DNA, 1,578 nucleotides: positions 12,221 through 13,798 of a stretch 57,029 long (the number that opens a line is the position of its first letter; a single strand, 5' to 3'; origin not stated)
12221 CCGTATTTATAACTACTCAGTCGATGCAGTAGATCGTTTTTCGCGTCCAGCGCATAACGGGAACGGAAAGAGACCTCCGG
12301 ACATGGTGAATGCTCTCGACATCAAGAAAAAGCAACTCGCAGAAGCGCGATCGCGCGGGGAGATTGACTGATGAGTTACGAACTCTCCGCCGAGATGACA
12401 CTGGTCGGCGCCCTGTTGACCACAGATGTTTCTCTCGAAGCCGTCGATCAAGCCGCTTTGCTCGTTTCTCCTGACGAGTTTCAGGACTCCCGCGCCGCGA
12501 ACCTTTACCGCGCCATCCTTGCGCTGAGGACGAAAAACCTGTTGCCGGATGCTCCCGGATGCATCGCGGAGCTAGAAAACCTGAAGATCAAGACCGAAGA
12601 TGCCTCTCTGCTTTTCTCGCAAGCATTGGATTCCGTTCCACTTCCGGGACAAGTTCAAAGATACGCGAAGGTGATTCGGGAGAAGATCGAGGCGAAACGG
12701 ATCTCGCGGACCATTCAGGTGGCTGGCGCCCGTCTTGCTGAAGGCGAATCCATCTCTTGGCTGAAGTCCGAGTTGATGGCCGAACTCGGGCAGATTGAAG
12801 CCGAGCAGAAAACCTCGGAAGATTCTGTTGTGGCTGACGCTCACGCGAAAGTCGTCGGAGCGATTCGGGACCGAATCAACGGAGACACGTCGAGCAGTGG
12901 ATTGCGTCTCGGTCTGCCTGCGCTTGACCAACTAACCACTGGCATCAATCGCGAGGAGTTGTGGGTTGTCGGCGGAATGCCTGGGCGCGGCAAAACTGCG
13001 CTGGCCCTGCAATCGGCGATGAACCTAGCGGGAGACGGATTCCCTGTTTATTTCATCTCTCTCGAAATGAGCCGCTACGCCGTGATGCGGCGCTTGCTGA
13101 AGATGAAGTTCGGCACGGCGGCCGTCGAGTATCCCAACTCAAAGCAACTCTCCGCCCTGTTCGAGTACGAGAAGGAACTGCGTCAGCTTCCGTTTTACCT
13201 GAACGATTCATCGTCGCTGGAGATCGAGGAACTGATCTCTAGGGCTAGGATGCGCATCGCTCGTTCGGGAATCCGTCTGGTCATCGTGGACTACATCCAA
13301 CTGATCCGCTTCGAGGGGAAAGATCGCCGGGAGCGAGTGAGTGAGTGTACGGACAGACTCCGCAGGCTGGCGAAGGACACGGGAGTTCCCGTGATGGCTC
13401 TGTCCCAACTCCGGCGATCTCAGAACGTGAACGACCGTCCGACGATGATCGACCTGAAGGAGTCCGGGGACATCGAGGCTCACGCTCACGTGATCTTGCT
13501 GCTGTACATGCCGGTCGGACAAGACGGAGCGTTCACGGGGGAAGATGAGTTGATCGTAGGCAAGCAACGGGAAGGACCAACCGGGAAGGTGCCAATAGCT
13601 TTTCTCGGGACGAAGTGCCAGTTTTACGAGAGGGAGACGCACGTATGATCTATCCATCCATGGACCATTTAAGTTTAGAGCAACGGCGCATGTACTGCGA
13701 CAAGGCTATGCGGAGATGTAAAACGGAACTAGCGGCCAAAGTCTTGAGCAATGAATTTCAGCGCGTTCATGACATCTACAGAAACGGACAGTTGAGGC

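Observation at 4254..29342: Recurrent 14-bp perfect palindrome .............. at gene junctions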

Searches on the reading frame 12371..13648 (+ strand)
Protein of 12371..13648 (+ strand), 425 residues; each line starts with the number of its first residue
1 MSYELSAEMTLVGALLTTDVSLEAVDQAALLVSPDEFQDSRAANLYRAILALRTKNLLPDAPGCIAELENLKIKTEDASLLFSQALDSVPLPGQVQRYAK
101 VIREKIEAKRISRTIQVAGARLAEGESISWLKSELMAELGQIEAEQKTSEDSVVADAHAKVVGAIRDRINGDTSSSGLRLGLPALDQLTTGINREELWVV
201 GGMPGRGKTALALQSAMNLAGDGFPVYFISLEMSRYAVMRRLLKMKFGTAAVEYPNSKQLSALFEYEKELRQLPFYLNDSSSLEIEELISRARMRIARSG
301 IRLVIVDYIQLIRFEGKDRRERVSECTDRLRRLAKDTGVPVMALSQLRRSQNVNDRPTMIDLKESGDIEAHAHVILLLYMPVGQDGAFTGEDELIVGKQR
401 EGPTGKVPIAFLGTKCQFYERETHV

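Call 8: search_protein_families(library=phrogs, proteins=[window:12371-13648:+], max_evalue=0.001)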
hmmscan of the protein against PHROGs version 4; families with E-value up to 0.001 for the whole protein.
window:12371-13648:+ (425 aa): 10 families
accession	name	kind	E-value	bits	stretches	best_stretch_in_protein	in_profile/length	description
phrog_19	-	DNA, RNA and nucleotide metabolism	2.2e-70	239.2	1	1-422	157-582/621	DnaB-like replicative helicase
phrog_243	-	DNA, RNA and nucleotide metabolism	6.5e-39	134.5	1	179-422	21-269/273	DnaB-like replicative helicase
phrog_239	-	DNA, RNA and nucleotide metabolism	1.4e-32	114.5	1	143-424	310-602/801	DNA primase/helicase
phrog_11530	-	unknown function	8.7e-25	88.6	1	275-412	6-149/184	-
phrog_5482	-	unknown function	4.5e-10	39.8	1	175-389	27-257/341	-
phrog_3123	-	unknown function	3.2e-06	27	1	199-375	345-533/583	-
phrog_19347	-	unknown function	6.8e-06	27.4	0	389-417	47-75/79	-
phrog_3213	-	DNA, RNA and nucleotide metabolism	1.2e-05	25.3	1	94-216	110-244/509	DnaB-like replicative helicase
phrog_23150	-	unknown function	0.0002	22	1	94-216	90-215/217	-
phrog_6891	-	other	0.00076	20.2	0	191-314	38-135/310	ATPase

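Call 11: find_related_loci(query=window:12371-13648:+, collection=viral_contigs, flank=10000)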
Query window:12371-13648:+ (425 aa) in viral_contigs; peptide patterns used: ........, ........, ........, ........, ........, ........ (x = any residue, [..] = any of these).
13 stretches matched a pattern, but none encodes a relative of the query by tblastn (E <= 1e-3).

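Call 28: find_homologous_proteins(query=window:12371-13648:+, max_evalue=1e-30)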
Query window:12371-13648:+ (425 aa): 240 proteins with E <= 1e-30 among 8000 candidates; the best 120 are listed.
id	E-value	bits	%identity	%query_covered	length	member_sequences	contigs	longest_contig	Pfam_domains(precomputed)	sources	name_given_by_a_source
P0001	3.3e-270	913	100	100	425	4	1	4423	PF06745.20,PF03796.22,PF00772.27,PF13481.13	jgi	-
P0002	4.8e-190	650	69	100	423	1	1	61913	PF06745.20,PF03796.22,PF00772.27,PF13481.13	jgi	jgi:replicative DNA helicase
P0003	1.6e-164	566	62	99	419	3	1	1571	PF06745.20,PF03796.22,PF20307.5,PF00772.27,PF13481.13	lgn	-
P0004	8.4e-148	510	57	99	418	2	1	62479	PF06745.20,PF03796.22,PF00772.27,PF13481.13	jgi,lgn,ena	-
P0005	9.2e-135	468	53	98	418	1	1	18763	PF06745.20,PF03796.22,PF20307.5,PF00772.27,PF13481.13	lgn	-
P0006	7.3e-133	461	53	98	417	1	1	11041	PF06745.20,PF03796.22,PF20307.5,PF00772.27,PF13481.13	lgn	-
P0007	3.0e-130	453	52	98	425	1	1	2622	PF06745.20,PF03796.22,PF20307.5,PF00772.27,PF13481.13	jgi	jgi:replicative DNA helicase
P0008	1.3e-125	437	50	99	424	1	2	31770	PF06745.20,PF03796.22,PF00772.27,PF13481.13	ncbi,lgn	-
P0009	2.2e-125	437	49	99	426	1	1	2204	PF06745.20,PF03796.22,PF20307.5,PF00772.27,PF13481.13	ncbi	-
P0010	8.5e-125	435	49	98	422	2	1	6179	PF06745.20,PF03796.22,PF20307.5,PF00772.27,PF13481.13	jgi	jgi:replicative DNA helicase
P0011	3.5e-124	433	50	100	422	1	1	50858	PF06745.20,PF03796.22,PF00772.27,PF13481.13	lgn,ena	-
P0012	2.3e-122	427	50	100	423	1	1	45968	PF06745.20,PF07088.17,PF03796.22,PF20307.5,PF00772.27,PF13481.13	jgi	jgi:replicative DNA helicase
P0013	4.1e-121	423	47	99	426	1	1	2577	PF06745.20,PF03796.22,PF20307.5,PF00772.27,PF13481.13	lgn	-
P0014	7.6e-120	418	47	99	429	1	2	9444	PF06745.20,PF03796.22,PF00772.27,PF13481.13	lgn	-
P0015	1.3e-119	418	50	98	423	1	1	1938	PF06745.20,PF03796.22,PF13481.13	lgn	-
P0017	2.1e-119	417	49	99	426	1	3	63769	PF06745.20,PF03796.22,PF20307.5,PF00772.27,PF13481.13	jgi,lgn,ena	-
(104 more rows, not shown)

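Call 29: find_encoding_contigs(protein=P0002, flank=10000, max_places=2)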
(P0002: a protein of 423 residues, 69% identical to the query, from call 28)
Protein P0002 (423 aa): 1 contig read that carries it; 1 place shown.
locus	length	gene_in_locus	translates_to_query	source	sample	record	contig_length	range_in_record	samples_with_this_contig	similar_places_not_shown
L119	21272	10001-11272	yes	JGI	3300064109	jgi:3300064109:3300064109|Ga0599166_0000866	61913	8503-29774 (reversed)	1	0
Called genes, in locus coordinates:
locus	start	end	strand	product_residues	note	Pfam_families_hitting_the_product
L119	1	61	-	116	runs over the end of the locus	-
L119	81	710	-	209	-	-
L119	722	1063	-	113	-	-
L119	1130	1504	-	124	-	PF27050:Phage_P22_Y8K6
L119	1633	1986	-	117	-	-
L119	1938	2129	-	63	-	-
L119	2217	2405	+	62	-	-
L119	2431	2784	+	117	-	-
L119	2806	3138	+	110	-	-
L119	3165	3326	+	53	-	-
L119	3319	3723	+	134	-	-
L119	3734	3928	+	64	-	-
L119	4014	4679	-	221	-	-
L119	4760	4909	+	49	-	-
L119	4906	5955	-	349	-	PF12760:Zn_ribbon_IS1595, PF12762:DDE_Tnp_IS1595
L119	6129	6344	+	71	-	-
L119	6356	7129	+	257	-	PF04404:ERF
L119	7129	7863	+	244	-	PF09588:YqaJ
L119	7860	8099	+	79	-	-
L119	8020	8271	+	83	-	-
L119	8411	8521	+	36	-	-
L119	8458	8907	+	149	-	-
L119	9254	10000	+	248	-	-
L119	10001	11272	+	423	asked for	PF00772:DnaB, PF13481:AAA_25, PF03796:DnaB_C, PF06745:ATPase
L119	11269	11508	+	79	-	-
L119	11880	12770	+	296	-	-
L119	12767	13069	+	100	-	-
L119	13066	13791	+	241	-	-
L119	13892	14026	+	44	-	-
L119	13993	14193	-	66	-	-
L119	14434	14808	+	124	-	-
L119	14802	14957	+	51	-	-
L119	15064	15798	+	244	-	PF05050:Methyltransf_21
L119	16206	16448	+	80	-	PF00196:GerE (weak)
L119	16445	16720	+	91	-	-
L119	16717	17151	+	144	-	PF10544:T5orf172, PF13455:MUG113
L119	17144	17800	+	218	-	PF03592:Terminase_2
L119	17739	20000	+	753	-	PF14890:Intein_splicing (weak), PF03237:Terminase_6N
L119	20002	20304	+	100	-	-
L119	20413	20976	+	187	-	-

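Call 30: find_encoding_contigs(protein=P0004, flank=10000, max_places=2)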
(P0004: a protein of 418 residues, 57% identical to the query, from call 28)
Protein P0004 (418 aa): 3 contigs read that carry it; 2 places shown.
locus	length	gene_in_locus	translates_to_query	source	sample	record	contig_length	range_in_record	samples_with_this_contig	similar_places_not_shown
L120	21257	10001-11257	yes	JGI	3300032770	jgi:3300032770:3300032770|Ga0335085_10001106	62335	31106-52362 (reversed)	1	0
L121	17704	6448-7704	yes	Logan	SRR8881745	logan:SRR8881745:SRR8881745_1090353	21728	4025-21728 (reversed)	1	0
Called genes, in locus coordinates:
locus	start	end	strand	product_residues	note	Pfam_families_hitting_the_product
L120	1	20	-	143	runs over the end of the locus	-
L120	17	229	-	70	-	-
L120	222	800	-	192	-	-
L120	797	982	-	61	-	-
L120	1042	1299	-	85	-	-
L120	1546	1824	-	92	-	-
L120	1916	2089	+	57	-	-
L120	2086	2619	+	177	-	-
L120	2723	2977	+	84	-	-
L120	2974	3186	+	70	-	-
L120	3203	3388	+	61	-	-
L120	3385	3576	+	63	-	-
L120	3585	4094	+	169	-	PF13392:HNH_3 (faint)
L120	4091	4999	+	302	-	PF09588:YqaJ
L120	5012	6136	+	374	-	PF03837:RecT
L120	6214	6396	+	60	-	-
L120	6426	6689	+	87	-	-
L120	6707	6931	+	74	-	-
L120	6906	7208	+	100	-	-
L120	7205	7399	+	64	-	-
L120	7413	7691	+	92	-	-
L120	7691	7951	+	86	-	-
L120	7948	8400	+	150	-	-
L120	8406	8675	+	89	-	-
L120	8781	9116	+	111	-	-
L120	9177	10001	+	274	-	-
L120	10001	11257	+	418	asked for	PF00772:DnaB, PF13481:AAA_25, PF03796:DnaB_C, PF06745:ATPase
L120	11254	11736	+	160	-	-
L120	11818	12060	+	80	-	PF11753:DUF3310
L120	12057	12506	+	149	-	PF03767:Acid_phosphat_B, PF25109:HAD_PNKP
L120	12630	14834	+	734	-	PF00271:Helicase_C, PF01555:N6_N4_Mtase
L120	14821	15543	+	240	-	-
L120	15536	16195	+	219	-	-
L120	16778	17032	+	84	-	-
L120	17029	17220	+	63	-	-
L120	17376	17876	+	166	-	-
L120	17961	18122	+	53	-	-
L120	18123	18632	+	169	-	PF12760:Zn_ribbon_IS1595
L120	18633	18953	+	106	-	-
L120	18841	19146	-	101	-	-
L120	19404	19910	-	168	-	-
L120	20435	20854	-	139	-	PF12762:DDE_Tnp_IS1595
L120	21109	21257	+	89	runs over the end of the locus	-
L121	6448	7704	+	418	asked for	PF00772:DnaB, PF13481:AAA_25, PF03796:DnaB_C, PF06745:ATPase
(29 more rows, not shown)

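Call 40: find_related_loci(query=A1, collection=metagenome_contigs, flank=10000)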
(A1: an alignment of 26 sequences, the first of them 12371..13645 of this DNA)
Query A1 (425 aa) in metagenome_contigs; peptide patterns used: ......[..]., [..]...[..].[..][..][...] (x = any residue, [..] = any of these).
599 stretches matched a pattern (row limit reached: there are more); 521 encode a relative of the query (tblastn E <= 1e-3); the best 80 are kept; 80 distinct loci.
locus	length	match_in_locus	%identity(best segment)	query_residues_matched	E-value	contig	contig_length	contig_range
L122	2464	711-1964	48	6-421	6e-131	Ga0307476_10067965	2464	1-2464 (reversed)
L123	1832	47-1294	39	8-422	1e-83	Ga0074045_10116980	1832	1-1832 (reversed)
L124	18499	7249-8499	38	7-421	3e-75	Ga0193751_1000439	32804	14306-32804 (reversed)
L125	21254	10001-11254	37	5-421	8e-74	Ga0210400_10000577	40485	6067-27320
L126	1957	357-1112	48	177-422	7e-73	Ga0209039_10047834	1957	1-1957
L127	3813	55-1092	39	81-423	2e-67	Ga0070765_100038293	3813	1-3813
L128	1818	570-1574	37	94-421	4e-61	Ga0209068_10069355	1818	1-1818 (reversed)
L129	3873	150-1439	32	7-418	7e-48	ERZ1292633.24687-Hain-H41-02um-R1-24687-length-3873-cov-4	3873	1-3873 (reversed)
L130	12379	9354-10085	38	185-421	6e-45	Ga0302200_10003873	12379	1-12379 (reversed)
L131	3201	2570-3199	42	177-380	2e-44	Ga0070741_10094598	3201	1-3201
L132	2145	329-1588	28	3-418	3e-44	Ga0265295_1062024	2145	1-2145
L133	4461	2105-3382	30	5-419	1e-43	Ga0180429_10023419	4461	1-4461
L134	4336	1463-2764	31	4-424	3e-43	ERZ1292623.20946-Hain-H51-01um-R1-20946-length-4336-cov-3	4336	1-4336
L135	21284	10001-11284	31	1-418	1e-42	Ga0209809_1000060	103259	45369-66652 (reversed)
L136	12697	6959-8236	30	3-423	7e-42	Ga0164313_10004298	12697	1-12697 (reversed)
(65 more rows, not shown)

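Call 42: find_encoding_contigs(protein=P0017, flank=10000, max_places=1)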
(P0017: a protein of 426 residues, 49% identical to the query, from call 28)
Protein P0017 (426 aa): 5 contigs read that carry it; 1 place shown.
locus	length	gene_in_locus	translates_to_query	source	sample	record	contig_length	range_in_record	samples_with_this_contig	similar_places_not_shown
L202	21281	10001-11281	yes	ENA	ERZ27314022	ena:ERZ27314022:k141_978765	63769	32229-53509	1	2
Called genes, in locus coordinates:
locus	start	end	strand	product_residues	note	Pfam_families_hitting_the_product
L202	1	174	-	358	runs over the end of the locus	-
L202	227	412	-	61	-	-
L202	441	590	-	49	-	-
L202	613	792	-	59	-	-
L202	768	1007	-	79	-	-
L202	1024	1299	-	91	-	-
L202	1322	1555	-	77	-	-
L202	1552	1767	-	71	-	-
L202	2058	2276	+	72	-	-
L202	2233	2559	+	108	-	-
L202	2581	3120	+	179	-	-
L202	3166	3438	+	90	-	-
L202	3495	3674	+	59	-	-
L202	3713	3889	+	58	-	-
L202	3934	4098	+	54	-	-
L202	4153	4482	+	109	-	-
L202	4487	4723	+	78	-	-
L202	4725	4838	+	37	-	-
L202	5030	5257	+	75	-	-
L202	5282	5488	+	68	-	-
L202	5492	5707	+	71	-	-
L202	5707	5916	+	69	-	-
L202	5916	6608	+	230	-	PF00145:DNA_methylase (faint)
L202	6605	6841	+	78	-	-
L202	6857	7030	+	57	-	-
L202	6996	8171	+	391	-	-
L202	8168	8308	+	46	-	-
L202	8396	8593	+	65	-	-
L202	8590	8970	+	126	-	-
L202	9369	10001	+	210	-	-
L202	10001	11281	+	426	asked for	PF00772:DnaB (weak), PF20307:divDNAB (faint), PF03796:DnaB_C, PF06745:ATPase, PF13481:AAA_25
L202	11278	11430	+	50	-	-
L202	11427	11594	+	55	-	-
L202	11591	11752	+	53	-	-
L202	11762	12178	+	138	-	-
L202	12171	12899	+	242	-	PF07505:DUF5131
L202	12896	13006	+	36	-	-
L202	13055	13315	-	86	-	-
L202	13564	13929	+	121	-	-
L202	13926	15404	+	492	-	-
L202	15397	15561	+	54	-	-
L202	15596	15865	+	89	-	-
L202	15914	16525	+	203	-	-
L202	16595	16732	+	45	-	-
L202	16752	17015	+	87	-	-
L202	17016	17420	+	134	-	-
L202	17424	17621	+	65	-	-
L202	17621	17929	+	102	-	-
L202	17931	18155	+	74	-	-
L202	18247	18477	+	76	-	-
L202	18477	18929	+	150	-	-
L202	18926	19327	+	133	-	-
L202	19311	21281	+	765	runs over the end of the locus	PF16510:P22_portal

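Call 43: find_encoding_contigs(protein=P0011, flank=10000, max_places=1)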
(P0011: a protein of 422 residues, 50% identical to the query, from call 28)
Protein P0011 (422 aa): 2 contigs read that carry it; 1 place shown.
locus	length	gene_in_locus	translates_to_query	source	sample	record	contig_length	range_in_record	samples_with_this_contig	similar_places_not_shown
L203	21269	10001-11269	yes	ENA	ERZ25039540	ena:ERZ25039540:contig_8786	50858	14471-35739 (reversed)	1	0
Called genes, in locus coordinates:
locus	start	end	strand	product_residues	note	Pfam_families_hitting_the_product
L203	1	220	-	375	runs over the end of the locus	PF14659:Phage_int_SAM_3 (weak), PF00589:Phage_integrase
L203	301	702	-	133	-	PF05014:Nuc_deoxyrib_tr, PF15891:Nuc_deoxyri_tr2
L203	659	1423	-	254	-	-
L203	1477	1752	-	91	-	-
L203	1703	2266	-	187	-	PF07799:DUF1643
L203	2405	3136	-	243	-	-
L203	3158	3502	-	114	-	-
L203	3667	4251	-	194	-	-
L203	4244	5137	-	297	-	PF13479:AAA_24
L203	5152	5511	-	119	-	-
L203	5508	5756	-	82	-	-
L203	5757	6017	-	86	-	-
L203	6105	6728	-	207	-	PF00847:AP2 (weak)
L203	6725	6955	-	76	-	-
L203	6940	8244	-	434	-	-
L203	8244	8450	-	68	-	-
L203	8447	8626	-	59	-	-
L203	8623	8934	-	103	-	-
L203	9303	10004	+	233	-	PF07120:DUF1376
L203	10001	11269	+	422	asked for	PF00772:DnaB, PF13481:AAA_25, PF03796:DnaB_C, PF06745:ATPase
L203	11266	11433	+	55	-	-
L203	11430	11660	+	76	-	-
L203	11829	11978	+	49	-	-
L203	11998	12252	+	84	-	-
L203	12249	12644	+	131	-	-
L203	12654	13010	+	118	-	-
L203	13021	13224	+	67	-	-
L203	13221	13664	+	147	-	-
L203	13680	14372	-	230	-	-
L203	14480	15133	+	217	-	-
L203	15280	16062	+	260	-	-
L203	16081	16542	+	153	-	-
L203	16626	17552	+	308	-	-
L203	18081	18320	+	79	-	-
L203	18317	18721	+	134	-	-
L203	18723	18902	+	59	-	-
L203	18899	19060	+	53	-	-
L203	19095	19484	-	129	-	-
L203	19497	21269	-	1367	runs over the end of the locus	PF13290:CHB_HEX_C_1 (weak)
